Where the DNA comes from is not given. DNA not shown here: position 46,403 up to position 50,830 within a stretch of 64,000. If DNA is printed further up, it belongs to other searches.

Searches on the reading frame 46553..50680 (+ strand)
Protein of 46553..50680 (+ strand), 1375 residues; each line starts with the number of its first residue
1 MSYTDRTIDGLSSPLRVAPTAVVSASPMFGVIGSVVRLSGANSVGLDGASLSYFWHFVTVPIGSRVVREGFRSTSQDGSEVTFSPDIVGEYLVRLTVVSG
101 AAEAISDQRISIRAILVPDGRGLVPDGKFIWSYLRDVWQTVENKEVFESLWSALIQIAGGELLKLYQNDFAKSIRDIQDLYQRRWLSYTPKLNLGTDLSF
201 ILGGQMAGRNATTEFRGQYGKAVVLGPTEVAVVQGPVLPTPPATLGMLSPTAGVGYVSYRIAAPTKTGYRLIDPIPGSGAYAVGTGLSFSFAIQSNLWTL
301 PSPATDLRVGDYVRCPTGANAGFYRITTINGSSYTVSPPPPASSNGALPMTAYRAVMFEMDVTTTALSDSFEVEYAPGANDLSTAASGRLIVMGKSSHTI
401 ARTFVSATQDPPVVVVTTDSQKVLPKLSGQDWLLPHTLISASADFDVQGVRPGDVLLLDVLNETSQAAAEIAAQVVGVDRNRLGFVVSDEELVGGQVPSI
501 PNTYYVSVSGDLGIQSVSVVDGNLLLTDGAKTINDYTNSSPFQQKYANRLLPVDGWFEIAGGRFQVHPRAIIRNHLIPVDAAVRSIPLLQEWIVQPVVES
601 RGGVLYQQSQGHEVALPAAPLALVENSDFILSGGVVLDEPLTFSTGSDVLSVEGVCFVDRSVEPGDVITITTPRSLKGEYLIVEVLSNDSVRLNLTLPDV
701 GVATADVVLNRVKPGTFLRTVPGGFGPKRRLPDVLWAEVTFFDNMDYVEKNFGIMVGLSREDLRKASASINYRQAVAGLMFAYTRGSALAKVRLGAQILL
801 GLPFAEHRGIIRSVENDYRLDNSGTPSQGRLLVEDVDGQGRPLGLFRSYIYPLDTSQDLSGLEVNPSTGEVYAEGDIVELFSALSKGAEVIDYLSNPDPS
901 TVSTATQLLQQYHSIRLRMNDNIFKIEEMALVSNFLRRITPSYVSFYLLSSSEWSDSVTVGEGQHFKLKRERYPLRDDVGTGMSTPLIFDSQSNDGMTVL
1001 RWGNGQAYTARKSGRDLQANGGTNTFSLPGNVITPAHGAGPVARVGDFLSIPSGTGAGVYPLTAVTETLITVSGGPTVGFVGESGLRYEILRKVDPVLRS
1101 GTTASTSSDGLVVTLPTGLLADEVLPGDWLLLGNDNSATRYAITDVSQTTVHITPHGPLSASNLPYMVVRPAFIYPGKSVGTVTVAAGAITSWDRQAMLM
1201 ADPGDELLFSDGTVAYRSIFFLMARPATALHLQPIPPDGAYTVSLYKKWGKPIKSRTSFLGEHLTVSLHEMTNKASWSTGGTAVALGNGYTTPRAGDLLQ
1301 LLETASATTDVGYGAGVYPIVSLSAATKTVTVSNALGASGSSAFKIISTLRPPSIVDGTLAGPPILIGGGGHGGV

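Call 46: search_protein_families(library=pfam, proteins=[window:46553-50680:+], max_evalue=0.01)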
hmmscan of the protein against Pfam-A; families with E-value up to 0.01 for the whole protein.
window:46553-50680:+ (1375 aa): 1 family
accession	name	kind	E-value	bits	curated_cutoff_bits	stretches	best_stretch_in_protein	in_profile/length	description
PF00801.26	PKD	-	0.0019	18.6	23.5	1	21-99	2-67/80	PKD domain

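Call 78: search_protein_families(library=phrogs, proteins=[window:46553-50680:+], max_evalue=0.001)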
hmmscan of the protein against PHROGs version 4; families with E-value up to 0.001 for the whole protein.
window:46553-50680:+ (1375 aa): 0 families
